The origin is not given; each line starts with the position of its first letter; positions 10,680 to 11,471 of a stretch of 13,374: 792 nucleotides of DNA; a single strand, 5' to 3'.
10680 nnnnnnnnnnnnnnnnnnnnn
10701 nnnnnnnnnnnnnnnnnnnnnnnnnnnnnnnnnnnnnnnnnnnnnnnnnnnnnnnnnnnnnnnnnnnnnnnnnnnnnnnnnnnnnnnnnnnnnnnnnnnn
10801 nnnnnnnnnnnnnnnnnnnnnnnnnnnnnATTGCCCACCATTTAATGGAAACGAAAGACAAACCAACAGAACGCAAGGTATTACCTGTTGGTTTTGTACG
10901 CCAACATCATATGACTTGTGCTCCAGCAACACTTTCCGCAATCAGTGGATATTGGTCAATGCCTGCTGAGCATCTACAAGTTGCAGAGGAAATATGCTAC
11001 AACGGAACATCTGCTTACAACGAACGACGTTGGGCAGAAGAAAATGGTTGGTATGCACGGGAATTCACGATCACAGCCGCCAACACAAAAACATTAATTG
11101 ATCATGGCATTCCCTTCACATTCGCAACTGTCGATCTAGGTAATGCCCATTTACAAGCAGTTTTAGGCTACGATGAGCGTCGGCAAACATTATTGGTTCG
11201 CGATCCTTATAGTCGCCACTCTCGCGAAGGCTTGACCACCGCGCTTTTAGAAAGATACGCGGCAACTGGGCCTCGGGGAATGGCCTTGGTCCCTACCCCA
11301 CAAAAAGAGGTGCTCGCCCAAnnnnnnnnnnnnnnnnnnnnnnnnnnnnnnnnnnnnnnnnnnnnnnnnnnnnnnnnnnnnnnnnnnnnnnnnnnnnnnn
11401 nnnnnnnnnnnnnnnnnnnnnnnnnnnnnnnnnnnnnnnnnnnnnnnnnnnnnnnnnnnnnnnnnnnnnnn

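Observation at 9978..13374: Large TPR protein (more than 1130 aa, runs off the window) with an internal C39-like cysteine peptidase domain; not present in the ORF track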

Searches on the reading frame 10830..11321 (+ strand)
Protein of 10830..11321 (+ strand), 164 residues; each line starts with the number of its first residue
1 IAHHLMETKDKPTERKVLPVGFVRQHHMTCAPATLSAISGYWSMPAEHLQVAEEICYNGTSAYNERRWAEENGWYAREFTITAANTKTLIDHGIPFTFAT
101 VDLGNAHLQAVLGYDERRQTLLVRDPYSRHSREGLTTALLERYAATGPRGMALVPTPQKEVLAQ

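Call 22: search_solved_structures(query=window:10830-11321:+, max_evalue=10, show_alignments=2)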
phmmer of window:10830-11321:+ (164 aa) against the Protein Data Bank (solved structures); distinct sequences matched with E-value up to 10: 2.
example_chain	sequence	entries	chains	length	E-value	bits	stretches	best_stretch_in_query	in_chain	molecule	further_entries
8pjq_A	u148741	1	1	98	0.043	16.9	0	102-140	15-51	SAKe2BE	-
4jbb_A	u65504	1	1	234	0.077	16.1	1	89-145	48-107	Putative glutathione S-transferase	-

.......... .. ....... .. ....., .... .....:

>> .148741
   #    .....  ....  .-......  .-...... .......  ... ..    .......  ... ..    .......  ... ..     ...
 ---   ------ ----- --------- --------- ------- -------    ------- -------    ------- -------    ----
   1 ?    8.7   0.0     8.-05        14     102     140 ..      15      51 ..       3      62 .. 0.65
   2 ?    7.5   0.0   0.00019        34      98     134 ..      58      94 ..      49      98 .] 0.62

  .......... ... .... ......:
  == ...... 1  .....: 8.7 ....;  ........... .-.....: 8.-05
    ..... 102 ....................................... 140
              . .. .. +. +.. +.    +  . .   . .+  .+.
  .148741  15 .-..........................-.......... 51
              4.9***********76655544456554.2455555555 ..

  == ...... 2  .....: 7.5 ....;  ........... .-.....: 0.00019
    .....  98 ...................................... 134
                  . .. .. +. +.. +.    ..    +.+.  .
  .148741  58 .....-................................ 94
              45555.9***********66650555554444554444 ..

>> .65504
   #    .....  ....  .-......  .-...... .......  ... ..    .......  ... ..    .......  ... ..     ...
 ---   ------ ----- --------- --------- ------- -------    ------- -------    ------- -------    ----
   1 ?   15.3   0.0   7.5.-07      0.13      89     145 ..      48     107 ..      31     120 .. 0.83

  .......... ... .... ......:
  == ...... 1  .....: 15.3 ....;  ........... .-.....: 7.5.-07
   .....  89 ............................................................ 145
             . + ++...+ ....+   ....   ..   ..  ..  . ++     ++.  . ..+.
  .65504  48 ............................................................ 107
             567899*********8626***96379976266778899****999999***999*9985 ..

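Call 30: predict_structure(alignment_id=A3)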
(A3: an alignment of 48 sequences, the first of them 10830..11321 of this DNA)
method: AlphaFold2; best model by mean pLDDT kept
length: 164 residues; sequences in the alignment: 48
mean_pLDDT: 80.3   pTM: 0.79
mean pLDDT of the five models: 80.3, 80.2, 79.2, 75.9, 75.4
residues with pLDDT >= 90: 38; 70-90: 94; 50-70: 31; < 50: 1
segments of 3 or more residues with pLDDT < 50: none
pLDDT, mean of each block of 10 residues (from residue 1): 78 88 75 84 74 56 69 87 91 89 75 91 79 83 73 91 80
secondary structure, 60 per line:
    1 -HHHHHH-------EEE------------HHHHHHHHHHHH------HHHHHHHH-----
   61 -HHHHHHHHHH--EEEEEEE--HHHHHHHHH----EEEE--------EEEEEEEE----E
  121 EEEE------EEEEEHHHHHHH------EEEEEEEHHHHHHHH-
elements in order: H2-7 E15-17 H30-41 H48-55 H62-71 E74-80 H83-91 E96-99 E108-115 E120-124 E131-135 H136-142 E149-155 H156-163

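Call 35: fold_search(model_id=the predicted structure, library=pdb)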
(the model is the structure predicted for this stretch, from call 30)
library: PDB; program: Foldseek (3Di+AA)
matches with E <= 10: 856; with E <= 0.001: 35
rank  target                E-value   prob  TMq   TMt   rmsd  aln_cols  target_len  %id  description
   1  8vp5_B                7.5e-07  1.00  0.59  0.16   3.7       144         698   20  Cryo-EM structure of the ABC transporter PCAT1 bound with ADP and Substrate (released 2024-10-30)
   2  9azl_A                3.7e-06  1.00  0.57  0.15   4.0       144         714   19  Cryo-EM structure of the ABC transporter PCAT1 bound with MgADP class1 (released 2024-10-30)
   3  7t55_A                5.3e-06  1.00  0.59  0.16   3.7       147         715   19  Cryo-EM structure of PCAT1 in the inward-facing wide conformation under ATP turnover condition (released 2022-02-02)
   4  8vp5_A                8.2e-06  1.00  0.57  0.15   4.3       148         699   20  Cryo-EM structure of the ABC transporter PCAT1 bound with ADP and Substrate (released 2024-10-30)
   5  7n87_MODEL_1_A        9.3e-06  1.00  0.56  0.60   4.0       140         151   21  Solution NMR structure of peptidase domain from Clostridium thermocellum PCAT1 (released 2021-12-29)
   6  6v9z_A                1.2e-05  1.00  0.57  0.15   3.8       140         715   20  Cryo-EM structure of PCAT1 bound to its CtA peptide substrate (released 2020-01-22)
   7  3k8u                  1.3e-05  1.00  0.60  0.69   3.8       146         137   20  Crystal Structure of the Peptidase Domain of Streptococcus ComA, a Bi-functional ABC Transporter Involved in Quorum Sens (released 2010-02-23)
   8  7t54_A                1.6e-05  1.00  0.59  0.16   3.9       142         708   20  Cryo-EM structure of ATP-bound PCAT1 in the outward-facing conformation (released 2022-02-02)
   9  6mpz_D                1.9e-05  1.00  0.58  0.66   4.8       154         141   18  Crystal structure of a double glycine motif protease from AMS/PCAT transporter in complex with the leader peptide (released 2019-02-06)
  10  5xe9_A                2.3e-05  1.00  0.59  0.69   3.9       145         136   18  Crystal Structure of the Complex of the Peptidase Domain of Streptococcus mutans ComA with a Small Molecule Inhibitor. (released 2017-06-28)
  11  6mpz_B                3.2e-05  1.00  0.58  0.67   4.8       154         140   18  Crystal structure of a double glycine motif protease from AMS/PCAT transporter in complex with the leader peptide (released 2019-02-06)
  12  6mpz_A                3.6e-05  1.00  0.59  0.66   4.8       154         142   18  Crystal structure of a double glycine motif protease from AMS/PCAT transporter in complex with the leader peptide (released 2019-02-06)
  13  3erv                  3.8e-05  1.00  0.67  0.56   5.0       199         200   14  Crystal structure of an putative C39-like peptidase from Bacillus anthracis (released 2008-10-14)
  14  1y4h_A                4.3e-05  1.00  0.62  0.59   5.6       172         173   10  Wild type staphopain-staphostatin complex (released 2005-01-18)
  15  4ry2_A                4.3e-05  1.00  0.56  0.15   4.1       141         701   20  Crystal structure of the peptidase-containing ABC transporter PCAT1 (released 2015-07-22)
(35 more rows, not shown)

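Call 41: search_solved_structures(query=A5, max_evalue=10, show_alignments=4)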
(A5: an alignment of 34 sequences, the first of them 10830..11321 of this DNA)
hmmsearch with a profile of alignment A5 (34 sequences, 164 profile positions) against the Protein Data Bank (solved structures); distinct sequences matched with E-value up to 10: 10.
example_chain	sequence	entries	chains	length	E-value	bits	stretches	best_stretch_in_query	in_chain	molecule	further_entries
5xe8_A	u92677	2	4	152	0.11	15.2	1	28-131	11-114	Putative ABC transporter, ATP-binding protein ComA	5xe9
3k8u_A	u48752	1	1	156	0.12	15.1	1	28-131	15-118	Putative ABC transporter, ATP-binding protein ComA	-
8vp3_A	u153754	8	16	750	0.13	15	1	22-95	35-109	ABC-type bacteriocin transporter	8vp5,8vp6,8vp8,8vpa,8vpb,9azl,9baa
4jbb_A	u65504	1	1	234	0.2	14.4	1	87-143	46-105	Putative glutathione S-transferase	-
4s0f_A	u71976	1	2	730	0.22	14.2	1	22-95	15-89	ABC-type bacteriocin transporter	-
4ry2_A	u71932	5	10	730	0.22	14.2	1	22-95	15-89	ABC-type bacteriocin transporter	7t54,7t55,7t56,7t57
8hf6_A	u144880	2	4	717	0.35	13.6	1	26-119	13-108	Competence factor transporting ATP-binding protein/permease ComA | Transport/processing ATP-binding protein ComA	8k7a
8hf4_A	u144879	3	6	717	0.35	13.6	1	26-119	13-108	Transport/processing ATP-binding protein ComA | Competence factor transporting ATP-binding protein/permease ComA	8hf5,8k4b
8hf7_A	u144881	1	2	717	0.35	13.6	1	26-119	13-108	Competence factor transporting ATP-binding protein/permease ComA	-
6mpz_A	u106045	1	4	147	0.57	12.9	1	17-82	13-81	Double Glycine Motif Protease domain from AMS/PCAT Transporter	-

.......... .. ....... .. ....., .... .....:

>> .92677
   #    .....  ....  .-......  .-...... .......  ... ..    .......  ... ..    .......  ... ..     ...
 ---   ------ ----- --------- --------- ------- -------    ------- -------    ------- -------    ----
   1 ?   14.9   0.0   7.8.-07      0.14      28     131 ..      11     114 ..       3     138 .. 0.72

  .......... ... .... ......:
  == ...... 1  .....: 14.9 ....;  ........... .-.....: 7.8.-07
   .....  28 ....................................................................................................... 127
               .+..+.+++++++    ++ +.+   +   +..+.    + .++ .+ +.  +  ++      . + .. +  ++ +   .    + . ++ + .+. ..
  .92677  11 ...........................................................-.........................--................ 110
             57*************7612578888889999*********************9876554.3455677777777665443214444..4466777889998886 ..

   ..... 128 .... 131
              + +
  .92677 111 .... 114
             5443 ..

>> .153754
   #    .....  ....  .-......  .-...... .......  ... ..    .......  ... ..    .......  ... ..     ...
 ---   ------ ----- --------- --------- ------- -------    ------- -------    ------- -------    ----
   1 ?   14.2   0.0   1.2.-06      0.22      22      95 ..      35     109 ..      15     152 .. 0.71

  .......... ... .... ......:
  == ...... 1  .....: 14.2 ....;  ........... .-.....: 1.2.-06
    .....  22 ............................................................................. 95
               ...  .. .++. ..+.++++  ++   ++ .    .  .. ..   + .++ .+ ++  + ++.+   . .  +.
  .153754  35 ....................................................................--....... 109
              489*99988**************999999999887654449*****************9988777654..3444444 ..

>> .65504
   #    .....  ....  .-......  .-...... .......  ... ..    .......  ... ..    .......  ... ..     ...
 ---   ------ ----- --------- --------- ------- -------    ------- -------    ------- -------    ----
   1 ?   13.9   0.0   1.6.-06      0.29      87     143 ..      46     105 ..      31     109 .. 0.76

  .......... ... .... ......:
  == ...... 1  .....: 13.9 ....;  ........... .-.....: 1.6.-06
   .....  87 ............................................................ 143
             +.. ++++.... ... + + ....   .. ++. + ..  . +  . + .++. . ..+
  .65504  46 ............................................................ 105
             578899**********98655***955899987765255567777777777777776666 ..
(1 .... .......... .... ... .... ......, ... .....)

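Call 47: search_protein_families(library=pfam, alignment_id=A5, max_evalue=1)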
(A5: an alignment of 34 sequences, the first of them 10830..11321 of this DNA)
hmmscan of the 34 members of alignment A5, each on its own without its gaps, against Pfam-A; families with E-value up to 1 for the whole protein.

A. member 1, window:10830-11321:+ (164 aa): 3 families
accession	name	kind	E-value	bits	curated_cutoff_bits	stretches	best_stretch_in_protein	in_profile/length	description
PF13529.12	Peptidase_C39_2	-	5.7e-11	43.6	24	1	20-127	3-143/143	Peptidase_C39 like family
PF12385.14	Peptidase_C70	-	0.00016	22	19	1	23-134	14-132/141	Papain-like cysteine protease AvrRpt2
PF03412.21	Peptidase_C39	-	0.11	12.7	22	1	25-129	8-106/133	Peptidase C39 family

B. families by the number of members that match (of 34 scanned): 13 families
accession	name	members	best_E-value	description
PF13529.12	Peptidase_C39_2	34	5.5e-17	Peptidase_C39 like family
PF12385.14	Peptidase_C70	34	3.9e-07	Papain-like cysteine protease AvrRpt2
PF03412.21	Peptidase_C39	11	0.00042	Peptidase C39 family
PF09778.15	Guanylate_cyc_2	4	0.076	Guanylylate cyclase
PF08350.17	FilR1_middle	2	0.012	Methanogenesis regulatory protein FilR1, middle domain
PF10222.14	DUF2152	1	0.015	Uncharacterized conserved protein (DUF2152)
PF24441.1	DUF7560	1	0.072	Family of unknown function (DUF7560)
PF23843.2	DUF7210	1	0.093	Domain of unknown function (DUF7210)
PF11123.14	DNA_Packaging_2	1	0.12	DNA packaging protein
PF04034.18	Ribo_biogen_C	1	0.13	Ribosome biogenesis protein, C-terminal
PF10686.14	YAcAr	1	0.17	YspA, cpYpsA-related SLOG family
PF18608.7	XAF1_C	1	0.23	XIAP-associated factor 1 C-terminal domain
PF16205.10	Ribosomal_S17_N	1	0.27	Ribosomal_S17 N-terminal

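Call 48: search_protein_families(library=ncbifam, alignment_id=A5, max_evalue=1)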
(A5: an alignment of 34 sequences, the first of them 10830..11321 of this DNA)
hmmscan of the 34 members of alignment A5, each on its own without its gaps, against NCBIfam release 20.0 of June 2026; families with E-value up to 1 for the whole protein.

A. member 1, window:10830-11321:+ (164 aa): 1 family
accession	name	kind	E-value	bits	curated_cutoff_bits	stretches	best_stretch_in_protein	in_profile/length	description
NF033920.0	C39_PA2778_fam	equivalog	0.033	13.6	150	1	20-55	5-40/255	PA2778 family cysteine peptidase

B. families by the number of members that match (of 34 scanned): 4 families
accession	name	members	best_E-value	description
NF033920.0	C39_PA2778_fam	27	2.4e-07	PA2778 family cysteine peptidase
NF058616.2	C39_FapD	1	0.014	fibril amyloid maturation endopeptidase FapD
NF050149.1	RiPP_bind_ApyI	1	0.065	RiPP maturation protein ApyI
TIGR02723.1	phenyl_P_alpha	1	0.068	phenylphosphate carboxylase subunit alpha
